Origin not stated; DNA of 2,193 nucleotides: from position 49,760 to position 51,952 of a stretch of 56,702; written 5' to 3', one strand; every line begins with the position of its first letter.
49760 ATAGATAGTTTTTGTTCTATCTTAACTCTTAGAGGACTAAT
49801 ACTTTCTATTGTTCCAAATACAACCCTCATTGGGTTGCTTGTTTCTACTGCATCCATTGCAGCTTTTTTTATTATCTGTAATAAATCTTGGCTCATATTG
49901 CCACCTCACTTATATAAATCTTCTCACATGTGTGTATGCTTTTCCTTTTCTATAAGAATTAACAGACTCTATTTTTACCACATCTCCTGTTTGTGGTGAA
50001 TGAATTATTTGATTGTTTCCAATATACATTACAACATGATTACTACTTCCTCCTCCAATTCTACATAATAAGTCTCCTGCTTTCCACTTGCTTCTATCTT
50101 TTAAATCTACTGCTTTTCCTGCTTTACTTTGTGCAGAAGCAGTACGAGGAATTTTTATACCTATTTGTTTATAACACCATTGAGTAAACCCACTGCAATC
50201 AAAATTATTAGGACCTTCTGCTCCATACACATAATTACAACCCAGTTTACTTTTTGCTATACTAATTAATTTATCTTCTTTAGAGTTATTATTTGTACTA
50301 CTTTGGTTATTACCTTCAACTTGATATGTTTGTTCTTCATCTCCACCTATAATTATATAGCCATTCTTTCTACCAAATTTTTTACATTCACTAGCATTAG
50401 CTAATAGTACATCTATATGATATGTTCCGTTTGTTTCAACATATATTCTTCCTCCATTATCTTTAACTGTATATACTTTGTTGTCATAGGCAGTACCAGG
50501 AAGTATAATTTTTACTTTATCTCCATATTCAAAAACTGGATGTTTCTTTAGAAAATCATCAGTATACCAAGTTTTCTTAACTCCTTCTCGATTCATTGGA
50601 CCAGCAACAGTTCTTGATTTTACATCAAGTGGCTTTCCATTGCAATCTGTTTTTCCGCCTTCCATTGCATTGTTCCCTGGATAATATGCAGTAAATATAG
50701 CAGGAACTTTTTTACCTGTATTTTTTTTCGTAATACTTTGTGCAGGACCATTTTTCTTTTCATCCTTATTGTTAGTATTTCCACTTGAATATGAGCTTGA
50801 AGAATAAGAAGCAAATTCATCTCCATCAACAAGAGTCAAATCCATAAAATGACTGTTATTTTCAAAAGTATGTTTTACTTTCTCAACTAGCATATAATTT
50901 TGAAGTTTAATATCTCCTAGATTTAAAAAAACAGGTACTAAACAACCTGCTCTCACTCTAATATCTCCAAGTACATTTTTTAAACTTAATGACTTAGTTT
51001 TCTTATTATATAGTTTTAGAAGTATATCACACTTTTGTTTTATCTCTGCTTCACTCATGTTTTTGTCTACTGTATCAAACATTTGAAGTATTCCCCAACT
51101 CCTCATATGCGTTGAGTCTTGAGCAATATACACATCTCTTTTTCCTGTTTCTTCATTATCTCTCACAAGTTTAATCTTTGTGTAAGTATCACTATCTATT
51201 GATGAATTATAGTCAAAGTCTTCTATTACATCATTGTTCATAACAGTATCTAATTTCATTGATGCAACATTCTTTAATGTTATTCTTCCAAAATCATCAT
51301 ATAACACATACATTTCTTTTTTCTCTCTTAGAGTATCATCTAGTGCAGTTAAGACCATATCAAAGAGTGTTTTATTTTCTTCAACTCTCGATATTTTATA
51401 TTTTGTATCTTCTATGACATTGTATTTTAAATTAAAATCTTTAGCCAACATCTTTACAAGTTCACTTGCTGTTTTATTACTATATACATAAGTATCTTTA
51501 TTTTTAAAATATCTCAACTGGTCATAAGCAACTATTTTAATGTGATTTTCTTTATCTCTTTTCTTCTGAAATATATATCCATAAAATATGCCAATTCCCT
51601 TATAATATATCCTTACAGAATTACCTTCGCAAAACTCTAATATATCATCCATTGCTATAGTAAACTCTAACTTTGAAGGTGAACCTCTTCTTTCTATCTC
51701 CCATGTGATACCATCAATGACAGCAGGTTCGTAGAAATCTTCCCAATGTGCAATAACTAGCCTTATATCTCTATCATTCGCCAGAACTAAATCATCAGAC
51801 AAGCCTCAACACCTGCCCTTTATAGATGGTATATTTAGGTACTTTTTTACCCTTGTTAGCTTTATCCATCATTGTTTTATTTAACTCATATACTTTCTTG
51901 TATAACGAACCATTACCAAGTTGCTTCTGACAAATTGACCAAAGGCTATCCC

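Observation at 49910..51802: Baseplate XkdQ-like protein fused to an NlpC/P60 peptidase: virion-associated peptidoglycan hydrolase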

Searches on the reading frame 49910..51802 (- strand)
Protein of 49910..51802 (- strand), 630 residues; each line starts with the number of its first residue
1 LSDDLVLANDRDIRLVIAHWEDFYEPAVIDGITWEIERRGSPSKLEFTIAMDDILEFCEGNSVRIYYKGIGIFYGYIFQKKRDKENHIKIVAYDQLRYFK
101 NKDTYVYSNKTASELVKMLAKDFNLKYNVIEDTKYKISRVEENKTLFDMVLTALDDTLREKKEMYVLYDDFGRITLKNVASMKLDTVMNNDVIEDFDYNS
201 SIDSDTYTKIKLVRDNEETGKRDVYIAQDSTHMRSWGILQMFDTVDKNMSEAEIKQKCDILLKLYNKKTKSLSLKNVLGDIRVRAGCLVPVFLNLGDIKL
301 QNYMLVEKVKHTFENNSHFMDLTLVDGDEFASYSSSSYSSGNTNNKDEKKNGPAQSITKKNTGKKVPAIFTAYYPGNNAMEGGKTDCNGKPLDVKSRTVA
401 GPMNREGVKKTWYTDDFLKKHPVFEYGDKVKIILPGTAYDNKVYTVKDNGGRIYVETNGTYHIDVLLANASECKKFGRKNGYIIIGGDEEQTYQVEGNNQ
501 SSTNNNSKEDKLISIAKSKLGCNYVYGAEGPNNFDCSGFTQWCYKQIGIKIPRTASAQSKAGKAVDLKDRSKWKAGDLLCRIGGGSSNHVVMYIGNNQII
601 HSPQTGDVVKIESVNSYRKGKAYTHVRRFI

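Call 3: search_protein_families(library=pfam, proteins=[window:49910-51802:-], max_evalue=0.01)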
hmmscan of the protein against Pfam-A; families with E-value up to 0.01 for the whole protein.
window:49910-51802:- (630 aa): 2 families
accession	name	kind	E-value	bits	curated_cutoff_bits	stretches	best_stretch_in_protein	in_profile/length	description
PF24032.1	YQBQ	-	2.8e-115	385.2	27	1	32-324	1-293/294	YQBQ-like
PF00877.26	NLPC_P60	-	5.6e-25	87.8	23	1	522-628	2-105/105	NlpC/P60 family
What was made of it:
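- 50831..51802 (-): Hub domain (residues 1-324): YqbQ/XkdQ-like, gp27-type baseplate hub; acidic (pI 5.6). Pfam PF24032, E 2.8e-115, residues 32-324 (call 3).
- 49913..50272 (-): NlpC/P60 (C40) cysteine endopeptidase domain (residues 511-630); basic (pI 9.8). Catalytic codons: Cys536 (50195-50197), His589 (50036-50038), His601 (50000-50002). Pfam PF00877, E 5.6e-25, residues 522-628 (call 3).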

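Call 4: search_protein_families(library=phrogs, proteins=[window:49910-51802:-], max_evalue=0.001)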
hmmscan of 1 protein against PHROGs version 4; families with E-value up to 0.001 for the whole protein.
window:49910-51802:- (630 aa): 7 families
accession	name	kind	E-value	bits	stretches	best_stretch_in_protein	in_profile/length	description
phrog_400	-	tail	2.8e-281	936.2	1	1-629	9-651/654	tail protein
phrog_12508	-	unknown function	9.4e-148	491.7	1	370-630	1-260/260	-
phrog_329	-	tail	6.4e-33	115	1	467-628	494-655/949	minor tail protein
phrog_2810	-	head and packaging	1e-22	81.3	1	504-615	505-609/952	virion structural protein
phrog_25111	-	tail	1.1e-12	48.8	1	519-603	222-308/333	tail protein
phrog_1015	-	tail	5.5e-08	32.9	1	514-629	654-792/795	tail protein with lysin activity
phrog_20677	-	unknown function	2.1e-06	27.4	1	529-600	455-528/631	-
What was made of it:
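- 49910..51802 (-): Complete hub-hydrolase CDS (630 aa, TTG start; stop codon at 49910-49912). PHROG 400 'tail protein' matches end to end, E 2.8e-281 (call 4).
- Domain hits: PF24032 E 2.8e-115 and PF00877 E 5.6e-25 (call 3); PHROG 400 'tail protein' matches over the full length (call 4).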

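Call 5: search_protein_families(library=ncbifam, proteins=[window:49910-51802:-], max_evalue=0.01)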
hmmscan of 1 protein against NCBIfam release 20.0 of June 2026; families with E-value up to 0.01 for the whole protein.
window:49910-51802:- (630 aa): 8 families
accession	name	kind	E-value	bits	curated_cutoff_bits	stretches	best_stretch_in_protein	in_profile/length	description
NF038345.1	wall_hydro_RipC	exception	1.6e-19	70.5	425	1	498-616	240-353/362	peptidoglycan hydrolase RipC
NF010495.0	PRK13914.1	equivalog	1.8e-19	70.1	647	1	495-613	350-465/481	invasion associated endopeptidase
NF046048.1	NlpC_P60_DIP1281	equivalog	2e-16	60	517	1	534-614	498-574/587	DIP1281 family NlpC/P60 protein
NF008096.1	PRK10838.1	equivalog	1.1e-15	57.9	186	1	510-629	69-185/189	bifunctional murein DD-endopeptidase/murein LD-carboxypeptidase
NF033742.1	NlpC_p60_RipB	exception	2.7e-15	56.6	335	1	533-615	114-192/206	NlpC/P60 family peptidoglycan endopeptidase RipB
NF033741.1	NlpC_p60_RipA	exception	1.7e-13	50.4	625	1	533-616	365-444/457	NlpC/P60 family peptidoglycan endopeptidase RipA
NF033743.1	NlpC_inact_RipD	exception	1.2e-12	47.7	215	1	525-614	84-167/181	NlpC/P60 family peptidoglycan-binding protein RipD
NF040678.1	EntFM_CwpFM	equivalog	9.6e-12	44.6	720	1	439-617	252-418/430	enterotoxin EntFM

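Call 8: search_solved_structures(query=window:49910-51802:-, max_evalue=0.01, show_alignments=3)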
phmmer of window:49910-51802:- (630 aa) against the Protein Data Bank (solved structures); distinct sequences matched with E-value up to 0.01: 40.
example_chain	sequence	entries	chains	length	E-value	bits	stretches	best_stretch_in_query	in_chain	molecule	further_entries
8v3w_H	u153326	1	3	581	5.9e-61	210.2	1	27-619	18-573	Hub-Hydrolase (CD1368)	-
7cfl_A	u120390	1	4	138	4.4e-22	81.8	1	508-629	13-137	Putative cell wall hydrolase phosphatase-associated protein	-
6biq_A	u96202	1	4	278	8.6e-19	70.9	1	473-618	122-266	Clan CA, family C40, NlpC/P60 superfamily cysteine peptidase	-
8er5_A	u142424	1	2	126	1.7e-18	69.9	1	511-628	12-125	NlpC/P60 domain-containing protein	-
6bim_A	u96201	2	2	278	1.7e-17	66.6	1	473-617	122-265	Clan CA, family C40, NlpC/P60 superfamily cysteine peptidase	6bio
3h41_A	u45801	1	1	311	4.9e-17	65.1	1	508-629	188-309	NLP/P60 family protein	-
4hpe_A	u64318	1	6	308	1.2e-16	63.8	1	510-603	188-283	Putative cell wall hydrolase Tn916-like,CTn1-Orf17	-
9ubf_A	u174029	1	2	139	1.4e-16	63.6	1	511-603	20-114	Cell wall hydrolase Tn916-like,CTn7-Orf16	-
6b8c_A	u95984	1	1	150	2.8e-15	59.3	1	512-617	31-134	NLP/P60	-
8xud_I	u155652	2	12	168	2.2e-14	56.4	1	511-629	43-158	Murein DD-endopeptidase MepS/Murein LD-carboxypeptidase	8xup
2k1g_A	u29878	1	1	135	2.3e-14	56.2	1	521-629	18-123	Lipoprotein spr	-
7v6s_A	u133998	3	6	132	4.5e-13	52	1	520-629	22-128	Murein DD-endopeptidase MepS/Murein LD-carboxypeptidase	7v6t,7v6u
8ev4_A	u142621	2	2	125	2.5e-12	49.6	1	506-619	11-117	Clan CA, family C40, NlpC/P60 superfamily cysteine peptidase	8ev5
8idc_E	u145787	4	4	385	1.2e-11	47.3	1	512-616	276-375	NlpC/P60 family protein | Probable endopeptidase MT2245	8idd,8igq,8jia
4xcm_A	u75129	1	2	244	1.4e-10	43.8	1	511-628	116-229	Cell wall-binding endopeptidase-related protein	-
4fdy_A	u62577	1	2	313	1.6e-08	36.9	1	517-602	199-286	Similar to lipoprotein, NLP/P60 family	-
2hbw_A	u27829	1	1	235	3.4e-05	26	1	523-603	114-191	NLP/P60 protein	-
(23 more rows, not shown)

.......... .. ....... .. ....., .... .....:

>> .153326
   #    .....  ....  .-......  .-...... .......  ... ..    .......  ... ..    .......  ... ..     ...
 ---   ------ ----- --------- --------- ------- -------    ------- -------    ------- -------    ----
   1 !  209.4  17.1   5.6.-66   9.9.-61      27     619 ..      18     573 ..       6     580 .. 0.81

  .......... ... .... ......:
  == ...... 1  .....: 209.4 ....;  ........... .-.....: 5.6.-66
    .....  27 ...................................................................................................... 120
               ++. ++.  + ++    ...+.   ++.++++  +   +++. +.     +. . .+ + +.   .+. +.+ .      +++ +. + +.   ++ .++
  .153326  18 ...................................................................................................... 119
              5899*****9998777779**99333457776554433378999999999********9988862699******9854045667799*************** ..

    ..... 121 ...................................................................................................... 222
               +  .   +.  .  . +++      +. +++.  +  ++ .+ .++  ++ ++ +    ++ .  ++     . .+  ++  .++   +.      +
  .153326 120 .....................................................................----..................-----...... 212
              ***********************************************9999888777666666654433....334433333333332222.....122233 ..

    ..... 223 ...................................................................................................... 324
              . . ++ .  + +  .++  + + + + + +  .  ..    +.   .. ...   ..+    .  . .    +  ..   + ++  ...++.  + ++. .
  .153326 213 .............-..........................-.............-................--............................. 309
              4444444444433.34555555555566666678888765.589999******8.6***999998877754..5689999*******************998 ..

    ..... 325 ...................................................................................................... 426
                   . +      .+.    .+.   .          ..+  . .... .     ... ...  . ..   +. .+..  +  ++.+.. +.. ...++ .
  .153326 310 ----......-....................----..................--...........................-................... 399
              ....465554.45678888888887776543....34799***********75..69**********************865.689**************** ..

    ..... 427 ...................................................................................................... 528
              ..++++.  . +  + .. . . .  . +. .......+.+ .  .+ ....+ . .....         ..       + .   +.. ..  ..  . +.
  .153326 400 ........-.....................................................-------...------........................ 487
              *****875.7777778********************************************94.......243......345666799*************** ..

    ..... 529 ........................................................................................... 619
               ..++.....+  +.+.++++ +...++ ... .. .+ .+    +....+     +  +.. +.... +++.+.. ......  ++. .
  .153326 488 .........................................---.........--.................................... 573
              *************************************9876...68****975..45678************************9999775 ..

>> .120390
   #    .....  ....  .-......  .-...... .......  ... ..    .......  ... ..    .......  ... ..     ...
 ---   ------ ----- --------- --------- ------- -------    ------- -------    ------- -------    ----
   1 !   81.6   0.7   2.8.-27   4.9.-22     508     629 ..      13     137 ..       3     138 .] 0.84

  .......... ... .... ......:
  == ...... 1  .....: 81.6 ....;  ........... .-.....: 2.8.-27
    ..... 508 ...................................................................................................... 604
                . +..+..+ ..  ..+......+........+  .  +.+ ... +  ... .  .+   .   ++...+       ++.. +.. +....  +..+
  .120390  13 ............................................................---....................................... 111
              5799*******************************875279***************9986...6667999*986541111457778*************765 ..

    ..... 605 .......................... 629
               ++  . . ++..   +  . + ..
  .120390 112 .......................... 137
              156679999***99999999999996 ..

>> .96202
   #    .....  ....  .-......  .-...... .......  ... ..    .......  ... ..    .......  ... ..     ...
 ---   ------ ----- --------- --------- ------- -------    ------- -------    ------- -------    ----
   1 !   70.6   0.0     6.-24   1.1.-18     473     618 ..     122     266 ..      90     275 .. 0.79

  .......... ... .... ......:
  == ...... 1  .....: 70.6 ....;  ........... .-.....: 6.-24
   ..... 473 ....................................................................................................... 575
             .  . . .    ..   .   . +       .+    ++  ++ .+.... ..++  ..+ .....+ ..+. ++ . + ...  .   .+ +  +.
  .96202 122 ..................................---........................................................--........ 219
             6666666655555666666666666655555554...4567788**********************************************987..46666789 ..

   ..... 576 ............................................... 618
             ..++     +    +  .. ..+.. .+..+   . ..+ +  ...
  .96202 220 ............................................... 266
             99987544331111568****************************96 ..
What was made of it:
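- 49910..51802 (-): PDB 8v3w_H, the diffocin Hub-Hydrolase CD1368, matches with E 5.9e-61 over residues 27-619 (call 8).
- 50831..51802 (-): Aligns to the CD1368 hub and to the phiCD508 XkdQ-related hub 9g8s_q (call 8).
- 49913..50272 (-): About 40 PDB NlpC/P60 hits, best the C. difficile Acd24020 catalytic domain 7cfl, E 4.4e-22 (call 8).
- Closest known: Diffocin hub-hydrolase CD1368. Same: Full-length alignment, E 5.9e-61 (call 8).
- PDB 8v3w_H, Hub-Hydrolase CD1368, matches with E 5.9e-61 over residues 27-619 (call 8). It is homologous to a protein resolved inside the diffocin baseplate (call 8).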
